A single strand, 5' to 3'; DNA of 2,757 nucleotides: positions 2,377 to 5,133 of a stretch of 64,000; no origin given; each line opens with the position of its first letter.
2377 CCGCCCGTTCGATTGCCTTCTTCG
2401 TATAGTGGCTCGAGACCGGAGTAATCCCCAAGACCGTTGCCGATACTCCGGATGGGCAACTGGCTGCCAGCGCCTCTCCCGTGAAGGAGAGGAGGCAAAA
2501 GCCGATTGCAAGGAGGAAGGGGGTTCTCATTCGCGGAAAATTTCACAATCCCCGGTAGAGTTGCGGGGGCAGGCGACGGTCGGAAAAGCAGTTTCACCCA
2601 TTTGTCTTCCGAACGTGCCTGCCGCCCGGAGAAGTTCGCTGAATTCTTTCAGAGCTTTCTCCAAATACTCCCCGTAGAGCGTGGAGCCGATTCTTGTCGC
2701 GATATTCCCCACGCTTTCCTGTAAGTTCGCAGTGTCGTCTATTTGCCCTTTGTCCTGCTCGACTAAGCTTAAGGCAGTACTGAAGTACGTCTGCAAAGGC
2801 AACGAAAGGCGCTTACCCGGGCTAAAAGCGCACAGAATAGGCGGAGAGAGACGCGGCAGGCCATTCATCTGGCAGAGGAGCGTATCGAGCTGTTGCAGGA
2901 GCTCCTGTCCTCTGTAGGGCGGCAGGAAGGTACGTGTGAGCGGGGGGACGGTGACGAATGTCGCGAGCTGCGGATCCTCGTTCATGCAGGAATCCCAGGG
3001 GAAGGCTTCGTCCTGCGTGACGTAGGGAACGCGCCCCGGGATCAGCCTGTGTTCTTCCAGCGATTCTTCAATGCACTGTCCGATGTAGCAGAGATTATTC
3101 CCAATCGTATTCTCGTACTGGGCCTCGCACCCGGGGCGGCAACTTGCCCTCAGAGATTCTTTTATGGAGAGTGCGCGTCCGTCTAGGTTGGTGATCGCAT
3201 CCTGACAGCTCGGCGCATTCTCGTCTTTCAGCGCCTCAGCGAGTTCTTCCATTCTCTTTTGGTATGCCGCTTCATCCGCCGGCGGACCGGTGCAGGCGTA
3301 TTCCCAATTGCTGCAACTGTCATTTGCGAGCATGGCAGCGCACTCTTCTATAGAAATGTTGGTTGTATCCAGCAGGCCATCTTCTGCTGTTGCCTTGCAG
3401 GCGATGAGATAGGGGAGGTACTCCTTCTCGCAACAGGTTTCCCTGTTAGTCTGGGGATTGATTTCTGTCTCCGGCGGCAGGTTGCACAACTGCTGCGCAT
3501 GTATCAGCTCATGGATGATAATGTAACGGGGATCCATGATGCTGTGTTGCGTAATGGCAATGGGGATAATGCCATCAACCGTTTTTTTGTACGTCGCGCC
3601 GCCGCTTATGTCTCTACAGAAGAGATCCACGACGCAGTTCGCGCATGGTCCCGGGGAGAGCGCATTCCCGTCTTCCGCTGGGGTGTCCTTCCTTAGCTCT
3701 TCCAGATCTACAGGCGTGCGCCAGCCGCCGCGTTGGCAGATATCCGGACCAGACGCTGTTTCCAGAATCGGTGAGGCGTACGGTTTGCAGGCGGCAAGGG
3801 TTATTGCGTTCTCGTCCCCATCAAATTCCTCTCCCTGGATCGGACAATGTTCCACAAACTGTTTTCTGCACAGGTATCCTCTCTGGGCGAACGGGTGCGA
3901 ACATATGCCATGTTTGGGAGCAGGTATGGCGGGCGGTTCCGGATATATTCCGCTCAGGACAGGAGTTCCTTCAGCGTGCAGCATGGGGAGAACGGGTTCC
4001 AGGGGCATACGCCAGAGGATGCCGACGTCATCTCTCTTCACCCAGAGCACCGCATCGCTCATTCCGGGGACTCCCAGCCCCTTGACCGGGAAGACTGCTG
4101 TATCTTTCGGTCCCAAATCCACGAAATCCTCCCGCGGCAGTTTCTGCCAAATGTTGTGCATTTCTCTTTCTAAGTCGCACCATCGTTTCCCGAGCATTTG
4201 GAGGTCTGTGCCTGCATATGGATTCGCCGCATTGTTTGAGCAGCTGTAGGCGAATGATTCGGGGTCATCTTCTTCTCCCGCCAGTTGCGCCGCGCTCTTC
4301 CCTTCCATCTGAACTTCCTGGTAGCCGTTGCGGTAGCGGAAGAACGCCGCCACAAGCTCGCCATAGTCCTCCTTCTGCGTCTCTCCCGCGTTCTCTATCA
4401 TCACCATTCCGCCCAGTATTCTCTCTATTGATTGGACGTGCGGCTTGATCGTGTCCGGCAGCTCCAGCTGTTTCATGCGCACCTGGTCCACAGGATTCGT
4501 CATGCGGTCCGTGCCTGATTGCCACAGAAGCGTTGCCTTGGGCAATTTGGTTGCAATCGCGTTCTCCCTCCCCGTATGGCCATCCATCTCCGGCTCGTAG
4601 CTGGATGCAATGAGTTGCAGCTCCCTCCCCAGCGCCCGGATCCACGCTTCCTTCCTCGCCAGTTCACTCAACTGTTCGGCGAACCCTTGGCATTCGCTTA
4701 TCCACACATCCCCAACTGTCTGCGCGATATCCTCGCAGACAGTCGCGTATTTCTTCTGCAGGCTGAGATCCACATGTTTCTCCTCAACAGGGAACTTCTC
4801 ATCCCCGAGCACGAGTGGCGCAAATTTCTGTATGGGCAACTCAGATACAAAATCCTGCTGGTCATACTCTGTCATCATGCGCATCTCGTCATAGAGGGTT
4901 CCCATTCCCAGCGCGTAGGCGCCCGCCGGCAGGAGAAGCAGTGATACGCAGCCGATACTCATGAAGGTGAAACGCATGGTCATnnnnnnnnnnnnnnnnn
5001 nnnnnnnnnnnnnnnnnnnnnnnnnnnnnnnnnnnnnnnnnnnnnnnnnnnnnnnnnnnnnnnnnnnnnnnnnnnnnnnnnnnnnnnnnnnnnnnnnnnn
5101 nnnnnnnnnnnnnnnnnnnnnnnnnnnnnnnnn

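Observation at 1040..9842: Five-gene, translationally coupled operon of large secreted Cys-rich proteins with no recognisable family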

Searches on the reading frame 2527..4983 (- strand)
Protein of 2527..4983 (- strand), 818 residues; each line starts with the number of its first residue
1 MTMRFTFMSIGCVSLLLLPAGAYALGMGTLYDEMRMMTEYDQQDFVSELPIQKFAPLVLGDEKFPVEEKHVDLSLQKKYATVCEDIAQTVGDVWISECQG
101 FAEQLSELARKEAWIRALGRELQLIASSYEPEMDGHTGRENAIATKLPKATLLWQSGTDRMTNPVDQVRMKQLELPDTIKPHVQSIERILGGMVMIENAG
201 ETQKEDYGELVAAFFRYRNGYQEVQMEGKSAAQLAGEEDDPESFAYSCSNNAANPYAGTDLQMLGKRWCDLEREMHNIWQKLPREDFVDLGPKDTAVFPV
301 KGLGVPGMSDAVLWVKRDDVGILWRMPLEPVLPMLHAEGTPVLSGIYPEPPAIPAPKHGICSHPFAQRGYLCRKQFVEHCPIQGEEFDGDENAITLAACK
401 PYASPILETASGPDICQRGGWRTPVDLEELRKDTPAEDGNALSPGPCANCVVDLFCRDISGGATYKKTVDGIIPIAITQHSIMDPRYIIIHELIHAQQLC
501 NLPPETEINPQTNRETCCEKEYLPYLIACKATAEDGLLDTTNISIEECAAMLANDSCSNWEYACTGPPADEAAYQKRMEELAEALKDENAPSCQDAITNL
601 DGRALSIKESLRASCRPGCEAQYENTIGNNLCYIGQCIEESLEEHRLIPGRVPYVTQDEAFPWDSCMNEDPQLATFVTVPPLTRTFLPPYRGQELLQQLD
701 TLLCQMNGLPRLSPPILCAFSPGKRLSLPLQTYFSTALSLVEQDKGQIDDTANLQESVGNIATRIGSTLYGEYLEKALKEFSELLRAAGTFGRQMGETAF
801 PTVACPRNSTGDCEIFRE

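Call 3: search_protein_families(library=pfam, proteins=[window:2527-4983:-], max_evalue=1)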
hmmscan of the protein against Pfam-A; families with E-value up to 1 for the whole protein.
window:2527-4983:- (818 aa): 1 family
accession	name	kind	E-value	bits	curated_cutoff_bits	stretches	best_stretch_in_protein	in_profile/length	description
PF06320.18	GCN5L1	-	0.19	12.4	23.9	1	68-128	49-107/114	GCN5-like protein 1 (GCN5L1)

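Call 4: search_protein_families(library=ncbifam, proteins=[window:2527-4983:-], max_evalue=1)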
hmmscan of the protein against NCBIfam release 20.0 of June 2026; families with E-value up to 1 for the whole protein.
window:2527-4983:- (818 aa): 0 families

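Call 9: find_encoding_contigs(protein=window:2527-4983:-, flank=10000, max_places=6)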
Protein window:2527-4983:- (818 aa): 1 contig read that carries it; 1 place shown.
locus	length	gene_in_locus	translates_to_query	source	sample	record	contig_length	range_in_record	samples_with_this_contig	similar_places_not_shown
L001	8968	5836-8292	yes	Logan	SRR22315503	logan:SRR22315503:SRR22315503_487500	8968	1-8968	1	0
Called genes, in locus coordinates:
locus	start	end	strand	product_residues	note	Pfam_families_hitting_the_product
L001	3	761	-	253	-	?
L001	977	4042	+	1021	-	-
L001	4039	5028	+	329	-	-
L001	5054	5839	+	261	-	-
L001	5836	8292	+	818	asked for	-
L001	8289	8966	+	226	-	?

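Call 10: find_homologous_proteins(query=window:2527-4983:-)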
Query window:2527-4983:- (818 aa): 20 proteins with E <= 0.001 among 8000 candidates.
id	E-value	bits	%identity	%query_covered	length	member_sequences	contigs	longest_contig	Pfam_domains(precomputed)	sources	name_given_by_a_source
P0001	0.0e+0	1681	90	97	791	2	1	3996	-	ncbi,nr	ncbi:MAG: hypothetical protein PHO92_05095, partial [Candidatus Peribacteraceae bacterium]|nr:hypoth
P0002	0.0e+0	1570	81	100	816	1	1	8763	-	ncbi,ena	-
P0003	0.0e+0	1393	71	100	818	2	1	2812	-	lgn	-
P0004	6.0e-202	691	46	52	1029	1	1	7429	-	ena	-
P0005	6.2e-158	545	40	86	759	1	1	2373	-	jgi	-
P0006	2.0e-153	531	37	99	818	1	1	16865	-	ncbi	-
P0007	1.5e-143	498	36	98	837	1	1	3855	-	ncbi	-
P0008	5.5e-138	479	34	100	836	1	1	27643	-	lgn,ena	-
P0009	1.4e-133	465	35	99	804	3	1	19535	-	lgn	-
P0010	4.3e-130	453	36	95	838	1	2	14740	-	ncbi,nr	ncbi:MAG: hypothetical protein PHI23_02065 [Candidatus Peribacteraceae bacterium]|nr:hypothetical pr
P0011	3.5e-115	404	32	97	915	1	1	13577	-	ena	-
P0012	8.2e-115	403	34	98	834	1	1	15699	-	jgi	-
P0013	8.2e-106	373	32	52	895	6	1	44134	-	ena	-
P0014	1.0e-101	360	30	91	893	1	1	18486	-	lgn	-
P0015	7.2e-97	343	30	92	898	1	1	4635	-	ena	-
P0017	2.9e-90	322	32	87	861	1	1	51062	-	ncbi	ncbi:MAG: hypothetical protein V1926_00145 [Candidatus Peregrinibacteria bacterium]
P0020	4.0e-57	212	28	87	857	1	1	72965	-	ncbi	-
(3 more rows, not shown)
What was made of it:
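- Homologues are named Peribacteraceae or Peregrinibacteria (call 10).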

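Call 11: find_encoding_contigs(protein=P0020, flank=10000, max_places=2)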
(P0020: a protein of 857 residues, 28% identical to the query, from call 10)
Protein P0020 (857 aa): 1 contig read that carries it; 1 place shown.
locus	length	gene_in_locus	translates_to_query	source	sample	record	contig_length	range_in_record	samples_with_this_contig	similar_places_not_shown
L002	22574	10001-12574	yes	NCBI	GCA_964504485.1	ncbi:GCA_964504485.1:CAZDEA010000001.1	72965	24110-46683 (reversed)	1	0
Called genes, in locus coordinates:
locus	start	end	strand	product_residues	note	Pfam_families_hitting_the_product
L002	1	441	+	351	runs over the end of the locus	PF03033:Glyco_transf_28, PF04101:Glyco_tran_28_C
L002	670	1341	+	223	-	PF00160:Pro_isomerase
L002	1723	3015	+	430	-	PF00749:tRNA-synt_1c, PF19269:Anticodon_2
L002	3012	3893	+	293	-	PF04055:Radical_SAM (faint), PF01565:FAD_binding_4, PF02873:MurB_C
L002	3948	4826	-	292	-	PF00436:SSB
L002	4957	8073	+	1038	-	-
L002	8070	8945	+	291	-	-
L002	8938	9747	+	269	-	-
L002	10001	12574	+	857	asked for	-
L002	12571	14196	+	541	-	-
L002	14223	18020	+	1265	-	PF02811:PHP, PF07733:DNA_pol3_alpha, PF17657:DNA_pol3_finger, PF14579:HHH_6, PF01336:tRNA_anti-codon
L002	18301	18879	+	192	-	-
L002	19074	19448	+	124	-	PF22811:Zn_ribbon_NrdR (weak), PF03477:ATP-cone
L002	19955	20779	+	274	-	-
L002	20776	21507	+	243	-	PF01177:Asp_Glu_race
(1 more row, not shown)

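Call 12: find_encoding_contigs(protein=P0017, flank=10000, max_places=2)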
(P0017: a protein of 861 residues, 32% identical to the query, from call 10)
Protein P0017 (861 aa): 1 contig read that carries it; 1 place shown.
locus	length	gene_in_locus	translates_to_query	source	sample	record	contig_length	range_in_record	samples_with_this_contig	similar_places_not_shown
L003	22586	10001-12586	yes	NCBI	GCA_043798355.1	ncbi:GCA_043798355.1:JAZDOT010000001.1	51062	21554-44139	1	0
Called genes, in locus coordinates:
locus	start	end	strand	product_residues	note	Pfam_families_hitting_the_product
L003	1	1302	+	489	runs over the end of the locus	PF00749:tRNA-synt_1c, PF19269:Anticodon_2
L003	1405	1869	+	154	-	-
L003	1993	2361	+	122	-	-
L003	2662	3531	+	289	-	PF01565:FAD_binding_4, PF02873:MurB_C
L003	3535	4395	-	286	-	PF00436:SSB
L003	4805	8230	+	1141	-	-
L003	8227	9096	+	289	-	-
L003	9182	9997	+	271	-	-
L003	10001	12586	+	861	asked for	-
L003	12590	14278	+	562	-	-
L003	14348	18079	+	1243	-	PF02811:PHP, PF07733:DNA_pol3_alpha, PF17657:DNA_pol3_finger, PF14579:HHH_6, PF01336:tRNA_anti-codon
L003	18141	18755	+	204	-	PF01300:Sua5_yciO_yrdC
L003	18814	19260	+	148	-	PF22811:Zn_ribbon_NrdR, PF03477:ATP-cone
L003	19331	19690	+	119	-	PF05635:23S_rRNA_IVP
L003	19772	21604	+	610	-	-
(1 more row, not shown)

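Call 13: find_encoding_contigs(protein=P0013, flank=10000, max_places=2)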
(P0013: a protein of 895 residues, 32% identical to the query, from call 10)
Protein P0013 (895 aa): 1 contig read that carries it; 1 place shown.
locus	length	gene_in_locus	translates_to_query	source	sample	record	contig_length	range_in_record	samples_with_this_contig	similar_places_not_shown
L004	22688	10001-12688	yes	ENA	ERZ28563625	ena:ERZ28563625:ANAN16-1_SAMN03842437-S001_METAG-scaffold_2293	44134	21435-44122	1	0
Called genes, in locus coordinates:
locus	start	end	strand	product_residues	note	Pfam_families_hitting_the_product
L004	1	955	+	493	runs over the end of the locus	PF00749:tRNA-synt_1c, PF19269:Anticodon_2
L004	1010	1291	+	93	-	-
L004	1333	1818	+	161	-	-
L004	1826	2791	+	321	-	PF01565:FAD_binding_4, PF02873:MurB_C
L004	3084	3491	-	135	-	-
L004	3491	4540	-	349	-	PF00436:SSB, PF01336:tRNA_anti-codon (faint), PF00436:SSB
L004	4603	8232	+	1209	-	-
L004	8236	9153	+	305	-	-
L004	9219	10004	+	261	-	-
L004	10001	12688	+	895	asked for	-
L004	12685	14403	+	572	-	-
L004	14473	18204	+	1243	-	PF02811:PHP, PF07733:DNA_pol3_alpha, PF17657:DNA_pol3_finger, PF14579:HHH_6, PF01336:tRNA_anti-codon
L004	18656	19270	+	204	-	-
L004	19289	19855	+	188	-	PF01300:Sua5_yciO_yrdC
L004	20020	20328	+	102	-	PF03477:ATP-cone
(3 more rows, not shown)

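Call 16: find_related_loci(query=A1, collection=genome_contigs, flank=10000)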
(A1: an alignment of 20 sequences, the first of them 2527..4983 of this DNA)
Query A1 (818 aa) in genome_contigs; peptide patterns used: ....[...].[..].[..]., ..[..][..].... (x = any residue, [..] = any of these).
232 stretches matched a pattern; 62 encode a relative of the query (tblastn E <= 1e-3); 62 distinct loci.
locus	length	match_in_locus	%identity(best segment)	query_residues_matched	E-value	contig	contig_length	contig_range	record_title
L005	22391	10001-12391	44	3-817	0e+0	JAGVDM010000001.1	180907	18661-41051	MAG: Candidatus Peribacterales bacterium isolate WC_2 c_000000099851, whole genome shotgun sequence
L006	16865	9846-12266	37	3-810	4e-164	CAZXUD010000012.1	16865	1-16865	MAG TPA_asm: uncultured Candidatus Peribacteria bacterium isolate binchicken_co105_49 genome assembly, contig: NODE_4284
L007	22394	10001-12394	53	3-817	0e+0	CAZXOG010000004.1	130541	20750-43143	MAG TPA_asm: uncultured Candidatus Peribacteria bacterium isolate binchicken_co115_80 genome assembly, contig: NODE_228_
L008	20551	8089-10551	34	3-807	9e-141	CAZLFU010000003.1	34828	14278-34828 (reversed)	MAG TPA_asm: uncultured Candidatus Peribacteria bacterium isolate SRP150892_co2_1 genome assembly, contig: NODE_1507_len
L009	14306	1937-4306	36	30-809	5e-139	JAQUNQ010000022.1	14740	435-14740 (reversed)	MAG: Candidatus Peribacteraceae bacterium isolate STD1_181 NODE_10169_length_14740_cov_2.679737_Sandtown_D1, whole genom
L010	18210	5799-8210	34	1-810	2e-138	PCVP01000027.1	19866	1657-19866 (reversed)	MAG: Candidatus Peregrinibacteria bacterium CG11_big_fil_rev_8_21_14_0_20_49_14 CG11_8_21_14_0.20_scaffold_1507_c, whole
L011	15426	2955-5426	35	28-809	2e-136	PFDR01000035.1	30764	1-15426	MAG: Candidatus Peregrinibacteria bacterium CG10_big_fil_rev_8_21_14_0_10_49_10 CG10_8_21_14_0.10_scaffold_1071_c, whole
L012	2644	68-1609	44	306-810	2e-136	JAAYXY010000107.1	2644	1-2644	MAG: Candidatus Peribacteria bacterium isolate AS06rmzACSIP_191 666109_AS06, whole genome shotgun sequence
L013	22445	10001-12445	33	3-807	1e-128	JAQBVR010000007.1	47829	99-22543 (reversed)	MAG: bacterium isolate casp150-mb.199 NODE_1923_length_47829_cov_0.089566, whole genome shotgun sequence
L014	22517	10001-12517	32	4-807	3e-125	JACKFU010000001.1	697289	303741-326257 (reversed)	MAG: Candidatus Peribacteria bacterium isolate HK-STAS-PATE-13 HK-STAS-PATE-13_1, whole genome shotgun sequence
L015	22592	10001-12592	31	22-807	2e-117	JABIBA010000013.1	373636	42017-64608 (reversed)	MAG: Candidatus Peribacter sp. isolate SI048_bin16 k141_202434, whole genome shotgun sequence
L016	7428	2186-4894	30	1-812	2e-116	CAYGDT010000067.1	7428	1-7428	MAG TPA_asm: uncultured Candidatus Peribacteria bacterium isolate ERP113451_co3_32 genome assembly, contig: NODE_8907_le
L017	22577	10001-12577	31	1-807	8e-116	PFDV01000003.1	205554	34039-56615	MAG: Candidatus Peregrinibacteria bacterium CG10_big_fil_rev_8_21_14_0_10_55_24 CG10_8_21_14_0.10_scaffold_79_c, whole g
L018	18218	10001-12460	32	3-807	4e-117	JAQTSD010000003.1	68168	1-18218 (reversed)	MAG: Candidatus Peribacteraceae bacterium isolate STB_179 NODE_831_length_68168_cov_3.863068_Sandtown_B, whole genome sh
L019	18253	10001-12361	33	29-807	6e-113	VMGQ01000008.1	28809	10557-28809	MAG: Candidatus Peregrinibacteria bacterium Greene1014_49 Greene101449_scaffold_1398, whole genome shotgun sequence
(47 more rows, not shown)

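Call 25: search_solved_structures(query=A1, max_evalue=10, show_alignments=2)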
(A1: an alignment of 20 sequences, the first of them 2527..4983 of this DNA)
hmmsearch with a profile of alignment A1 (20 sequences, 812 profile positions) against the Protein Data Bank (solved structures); distinct sequences matched with E-value up to 10: 1.
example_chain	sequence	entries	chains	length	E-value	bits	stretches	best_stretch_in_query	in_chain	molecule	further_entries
3vop_A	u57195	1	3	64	0.58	11.3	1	228-277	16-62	Protein A27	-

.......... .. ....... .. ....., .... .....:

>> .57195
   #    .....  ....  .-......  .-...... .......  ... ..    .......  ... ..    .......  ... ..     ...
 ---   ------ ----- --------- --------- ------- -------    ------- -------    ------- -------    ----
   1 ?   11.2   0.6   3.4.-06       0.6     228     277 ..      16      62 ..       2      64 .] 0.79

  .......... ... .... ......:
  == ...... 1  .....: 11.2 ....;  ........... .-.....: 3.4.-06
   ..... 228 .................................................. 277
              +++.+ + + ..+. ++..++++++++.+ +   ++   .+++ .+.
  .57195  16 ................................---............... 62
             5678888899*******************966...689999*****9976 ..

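Call 47: predict_structure(alignment_id=A1)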
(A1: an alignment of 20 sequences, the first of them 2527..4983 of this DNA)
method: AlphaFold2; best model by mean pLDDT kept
length: 818 residues; sequences in the alignment: 20
mean_pLDDT: 61.8   pTM: 0.46
mean pLDDT of the five models: 61.8, 61.6, 58.9, 54.5, 53.9
residues with pLDDT >= 90: 46; 70-90: 311; 50-70: 158; < 50: 303
segments of 3 or more residues with pLDDT < 50: 1-31, 128-135, 140-167, 345-348, 369-430, 614-692, 715-717, 719-774, 794-818
pLDDT, mean of each block of 10 residues (from residue 1): 39 35 35 53 68 84 76 85 85 79 86 76 54 45 35 34 42 83 93 78 79 86 78 68 75 72 83 93 80 72 76 86 72 77 56 59 57 38 39 35 32 33 43 77 72 88 87 88 85 85 75 75 83 73 74 83 72 83 79 85 72 49 36 35 34 37 41 35 37 55 56 50 34 36 37 42 44 48 56 45 30 35
secondary structure, 60 per line:
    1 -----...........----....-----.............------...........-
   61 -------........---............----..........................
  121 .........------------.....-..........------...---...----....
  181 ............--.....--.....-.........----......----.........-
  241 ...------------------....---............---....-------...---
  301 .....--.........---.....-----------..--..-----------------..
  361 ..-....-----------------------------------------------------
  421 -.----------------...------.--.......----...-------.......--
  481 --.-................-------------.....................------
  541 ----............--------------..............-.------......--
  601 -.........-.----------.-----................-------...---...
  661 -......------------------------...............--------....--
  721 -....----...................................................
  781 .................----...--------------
elements in order (helices of 4 or more, strands of 3 or more residues): H6-16 H21-24 H30-42 H49-59 H68-75 H79-90 H95-129 H142-146 H148-157 E170-172 H177-192 E195-199 E202-206 H208-216 H221-226 H231-239 H262-265 H269-280 H284-287 E295-297 E301-305 E308-316 E320-324 H359-362 H364-367 E451-457 E462-464 E472-478 H485-500 H514-534 H545-556 H571-584 H593-598 H602-610 H629-644 E652-654 E658-660 H662-667 H692-706 H715-718 H722-725 H730-797
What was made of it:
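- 2527..4983 (-): Gene D, 818 aa. Exported, 30 Cys, with 23 conserved Cys columns; an odd count in 52/54 homologues. AF2 model pLDDT 61.8, confident over residues 40-125, 170-345 and 431-610 (call 47).
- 3154..3693 (-): Zincin-like domain of D, residues ~431-610. It has predicted strands at 451-478, then a helix at 485-500 carrying the motif, then a helix at 514-534 carrying the Glu. HELIH is at residues 491-495 (nt 3499-3513) and Glu521 at nt 3421-3423. Secondary structure in call 47.
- On Zincin metallopeptidases (gluzincin type): Domain pLDDT is 72-88 (call 47).
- The predicted strand-helix-helix layout fits a zincin (call 47).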

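Call 50: fold_search(model_id=the predicted structure, library=pdb)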
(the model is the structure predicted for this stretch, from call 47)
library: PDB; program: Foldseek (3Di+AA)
matches with E <= 10: 71; with E <= 0.001: 0
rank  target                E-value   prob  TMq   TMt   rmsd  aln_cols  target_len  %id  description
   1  9dbi_D                8.9e-01  0.08  0.07  0.16  16.8       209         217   10  Structure of Hailong HalB D21A/D23A mutant (released 2025-05-07)
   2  7xyo_A                1.1e+00  0.10  0.08  0.11  20.4       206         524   14  Crystal Structure of a M61 aminopeptidase family member from Myxococcus fulvus (released 2023-06-07)
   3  7xyo_B                1.2e+00  0.11  0.08  0.11  20.4       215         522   15  Crystal Structure of a M61 aminopeptidase family member from Myxococcus fulvus (released 2023-06-07)
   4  9dbi_C                1.2e+00  0.05  0.06  0.14  17.9       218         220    9  Structure of Hailong HalB D21A/D23A mutant (released 2025-05-07)
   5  9dbi_A                1.6e+00  0.05  0.06  0.15  17.8       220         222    9  Structure of Hailong HalB D21A/D23A mutant (released 2025-05-07)
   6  4lbv                  1.7e+00  0.03  0.06  0.09  16.1       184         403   12  Identifying ligand binding hot spots in proteins using brominated fragments (released 2013-09-11)
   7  9dbj_A                1.9e+00  0.04  0.06  0.15  17.2       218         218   10  Structure of Hailong HalB R164A mutant with non-hydrolyzable dATP (released 2025-05-07)
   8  9dbj_F                2.1e+00  0.06  0.07  0.18  17.2       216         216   11  Structure of Hailong HalB R164A mutant with non-hydrolyzable dATP (released 2025-05-07)
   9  7qsd_L                3.2e+00  0.02  0.06  0.08  32.9       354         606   10  Bovine complex I in the active state at 3.1 A (released 2022-03-02)
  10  3c18_A                3.3e+00  0.04  0.06  0.12  17.4       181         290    8  Crystal structure of nucleotidyltransferase-like protein (ZP_00538802.1) from Exiguobacterium sibiricum 255-15 at 1.90 (released 2008-02-12)
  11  1exm                  3.3e+00  0.02  0.06  0.09  16.2       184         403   12  CRYSTAL STRUCTURE OF THERMUS THERMOPHILUS ELONGATION FACTOR TU (EF-TU) IN COMPLEX WITH THE GTP ANALOGUE GPPNHP. (released 2000-06-07)
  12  9dbh_B                3.5e+00  0.04  0.07  0.18  17.4       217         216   10  Structure of Hailong HalB in complex with oligodeoxyadenylate (released 2025-05-07)
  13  9dbj_C                3.5e+00  0.04  0.07  0.17  17.2       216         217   12  Structure of Hailong HalB R164A mutant with non-hydrolyzable dATP (released 2025-05-07)
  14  7lci_A                3.7e+00  0.02  0.05  0.12  18.5       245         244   12  PF 06882961 bound to the glucagon-like peptide-1 receptor (GLP-1R):Gs complex (released 2021-01-20)
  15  9v5s_C                3.8e+00  0.02  0.05  0.09  16.3       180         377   12  Crystal structure of EF-Tu from Mycoplasma pneumoniae (released 2025-10-29)
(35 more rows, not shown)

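Call 53: search_protein_families(library=pfam, alignment_id=A1, max_evalue=0.1)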
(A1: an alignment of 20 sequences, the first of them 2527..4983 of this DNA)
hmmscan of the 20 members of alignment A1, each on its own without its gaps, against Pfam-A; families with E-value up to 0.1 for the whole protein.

A. member 1, window:2527-4983:- (818 aa): 0 families

B. families by the number of members that match (of 20 scanned): 3 families
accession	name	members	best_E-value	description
PF08176.17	SspK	1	0.015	Small acid-soluble spore protein K family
PF09768.15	Peptidase_M76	1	0.029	Peptidase M76 family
PF14891.12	Peptidase_M91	1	0.074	Effector protein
